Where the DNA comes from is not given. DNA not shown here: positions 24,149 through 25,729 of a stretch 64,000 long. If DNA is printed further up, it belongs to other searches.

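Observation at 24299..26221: Low-GC two-gene ATPase + HNH-like module resembling Septu (PtuA/PtuB) inserted between housekeeping genes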

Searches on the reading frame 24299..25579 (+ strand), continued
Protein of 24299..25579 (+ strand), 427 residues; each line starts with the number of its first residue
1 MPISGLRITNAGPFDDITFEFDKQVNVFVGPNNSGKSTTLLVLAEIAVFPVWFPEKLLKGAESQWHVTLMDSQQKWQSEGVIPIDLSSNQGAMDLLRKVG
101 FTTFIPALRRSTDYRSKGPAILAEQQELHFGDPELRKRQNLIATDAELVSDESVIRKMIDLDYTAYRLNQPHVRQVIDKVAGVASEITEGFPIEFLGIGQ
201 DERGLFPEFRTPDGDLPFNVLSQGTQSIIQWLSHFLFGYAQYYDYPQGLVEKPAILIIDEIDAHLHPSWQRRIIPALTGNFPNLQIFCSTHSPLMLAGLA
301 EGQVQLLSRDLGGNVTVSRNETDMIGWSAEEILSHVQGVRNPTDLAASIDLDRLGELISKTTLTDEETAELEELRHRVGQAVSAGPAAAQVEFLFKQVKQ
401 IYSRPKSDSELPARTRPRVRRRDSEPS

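Call 59: find_encoding_contigs(protein=P0079, flank=5000, max_places=1)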
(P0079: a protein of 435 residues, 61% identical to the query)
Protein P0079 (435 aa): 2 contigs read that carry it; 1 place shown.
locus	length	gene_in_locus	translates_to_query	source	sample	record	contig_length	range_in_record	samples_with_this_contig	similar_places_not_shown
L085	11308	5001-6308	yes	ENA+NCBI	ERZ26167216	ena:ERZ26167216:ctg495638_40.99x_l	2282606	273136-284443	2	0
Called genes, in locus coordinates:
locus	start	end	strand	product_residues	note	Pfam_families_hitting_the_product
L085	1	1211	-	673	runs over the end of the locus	PF01979:Amidohydro_1 (faint), PF07969:Amidohydro_3, PF00355:Rieske (weak), PF07969:Amidohydro_3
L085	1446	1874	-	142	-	PF02082:Rrf2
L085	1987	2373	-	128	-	PF03061:4HBT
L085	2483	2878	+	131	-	-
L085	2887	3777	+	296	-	PF01040:UbiA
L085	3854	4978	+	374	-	PF04015:DUF362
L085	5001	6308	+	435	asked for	PF02463:SMC_N (faint), PF13175:AAA_15, PF13476:AAA_23 (weak), PF13304:AAA_21, PF13175:AAA_15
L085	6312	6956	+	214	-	PF01844:HNH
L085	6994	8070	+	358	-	PF06071:YchF-GTPase_C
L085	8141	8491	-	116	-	PF00903:Glyoxalase, PF12681:Glyoxalase_2 (weak), PF18029:Glyoxalase_6 (weak)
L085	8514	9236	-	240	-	PF00454:PI3_PI4_kinase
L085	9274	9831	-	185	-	PF11290:DUF3090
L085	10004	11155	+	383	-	PF14072:DndB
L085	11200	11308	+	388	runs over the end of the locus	PF14072:DndB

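Call 60: find_encoding_contigs(protein=P0120, flank=5000, max_places=1)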
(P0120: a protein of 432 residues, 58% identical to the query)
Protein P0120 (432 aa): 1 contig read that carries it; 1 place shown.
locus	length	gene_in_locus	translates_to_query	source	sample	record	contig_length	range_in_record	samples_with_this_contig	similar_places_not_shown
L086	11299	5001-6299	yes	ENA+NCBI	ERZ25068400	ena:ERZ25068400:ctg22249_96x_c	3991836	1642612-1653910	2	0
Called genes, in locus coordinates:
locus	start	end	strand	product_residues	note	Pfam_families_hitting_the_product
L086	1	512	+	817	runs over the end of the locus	-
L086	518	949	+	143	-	PF03852:Vsr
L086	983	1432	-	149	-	PF05942:PaREP1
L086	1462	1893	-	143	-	PF02082:Rrf2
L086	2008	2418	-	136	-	PF20789:4HBT_3C (faint), PF13622:4HBT_3, PF03061:4HBT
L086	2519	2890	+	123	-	-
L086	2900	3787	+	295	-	PF01040:UbiA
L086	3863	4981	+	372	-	PF04015:DUF362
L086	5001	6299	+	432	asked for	PF02463:SMC_N (faint), PF13175:AAA_15 (weak), PF13476:AAA_23 (weak), PF13304:AAA_21, PF13175:AAA_15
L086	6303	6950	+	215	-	PF01844:HNH (weak)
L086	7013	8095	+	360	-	PF06071:YchF-GTPase_C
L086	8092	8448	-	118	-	PF00903:Glyoxalase, PF12681:Glyoxalase_2 (faint), PF18029:Glyoxalase_6 (weak)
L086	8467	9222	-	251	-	PF00454:PI3_PI4_kinase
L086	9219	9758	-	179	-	PF11290:DUF3090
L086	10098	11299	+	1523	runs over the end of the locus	PF00310:GATase_2, PF04898:Glu_syn_central, PF01645:Glu_synthase, PF01493:GXGXG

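Call 61: find_encoding_contigs(protein=P0137, flank=5000, max_places=1)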
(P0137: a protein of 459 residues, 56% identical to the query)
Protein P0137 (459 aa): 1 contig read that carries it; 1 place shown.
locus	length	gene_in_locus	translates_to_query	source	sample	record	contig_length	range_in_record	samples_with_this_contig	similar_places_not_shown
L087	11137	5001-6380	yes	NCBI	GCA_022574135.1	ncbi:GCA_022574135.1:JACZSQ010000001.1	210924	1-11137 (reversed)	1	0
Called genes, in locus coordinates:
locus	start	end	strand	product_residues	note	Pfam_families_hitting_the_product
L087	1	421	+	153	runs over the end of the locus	PF00571:CBS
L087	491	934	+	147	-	PF16697:Yop-YscD_cpl, PF00498:FHA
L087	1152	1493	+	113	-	-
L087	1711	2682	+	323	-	PF03706:LPG_synthase_TM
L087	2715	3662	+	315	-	PF01040:UbiA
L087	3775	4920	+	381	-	PF04015:DUF362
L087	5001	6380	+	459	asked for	PF02463:SMC_N (faint), PF13175:AAA_15 (weak), PF13476:AAA_23 (weak), PF13514:AAA_27 (faint), PF13175:AAA_15, PF13304:AAA_21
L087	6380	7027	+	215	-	PF01844:HNH (weak)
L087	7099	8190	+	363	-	PF01926:MMR_HSR1 (faint), PF06071:YchF-GTPase_C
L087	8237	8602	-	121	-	PF00903:Glyoxalase, PF18029:Glyoxalase_6 (weak)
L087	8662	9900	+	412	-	PF01969:Ni_insertion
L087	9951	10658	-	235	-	-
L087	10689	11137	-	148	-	PF11290:DUF3090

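Call 67: find_encoding_contigs(protein=P0049, flank=4000, max_places=3)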
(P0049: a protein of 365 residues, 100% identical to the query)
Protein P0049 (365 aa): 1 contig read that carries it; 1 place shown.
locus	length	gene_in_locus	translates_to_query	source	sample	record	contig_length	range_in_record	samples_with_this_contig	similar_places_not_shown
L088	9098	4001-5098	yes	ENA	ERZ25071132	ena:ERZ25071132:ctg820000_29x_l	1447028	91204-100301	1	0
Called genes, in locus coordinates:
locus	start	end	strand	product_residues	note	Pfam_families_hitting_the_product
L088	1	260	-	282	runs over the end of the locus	PF00899:ThiF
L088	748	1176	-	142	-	PF02082:Rrf2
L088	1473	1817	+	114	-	-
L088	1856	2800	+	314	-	PF01040:UbiA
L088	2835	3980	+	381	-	PF04015:DUF362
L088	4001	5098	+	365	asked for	PF02463:SMC_N (faint), PF13175:AAA_15, PF13476:AAA_23 (weak), PF13175:AAA_15, PF13304:AAA_21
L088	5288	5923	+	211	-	-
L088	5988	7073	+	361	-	PF01926:MMR_HSR1 (weak), PF06071:YchF-GTPase_C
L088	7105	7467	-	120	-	PF00903:Glyoxalase, PF12681:Glyoxalase_2 (weak), PF18029:Glyoxalase_6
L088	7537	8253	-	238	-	PF00454:PI3_PI4_kinase (weak)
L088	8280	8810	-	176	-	PF11290:DUF3090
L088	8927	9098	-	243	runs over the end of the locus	PF01078:Mg_chelatase, PF00493:MCM (weak), PF13335:Mg_chelatase_C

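Call 71: find_related_loci(query=window:24299-25579:+, collection=viral_contigs, flank=5000)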
Query window:24299-25579:+ (427 aa) in viral_contigs; peptide patterns used: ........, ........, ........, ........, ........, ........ (x = any residue, [..] = any of these).
1 stretches matched a pattern, but none encodes a relative of the query by tblastn (E <= 1e-3).
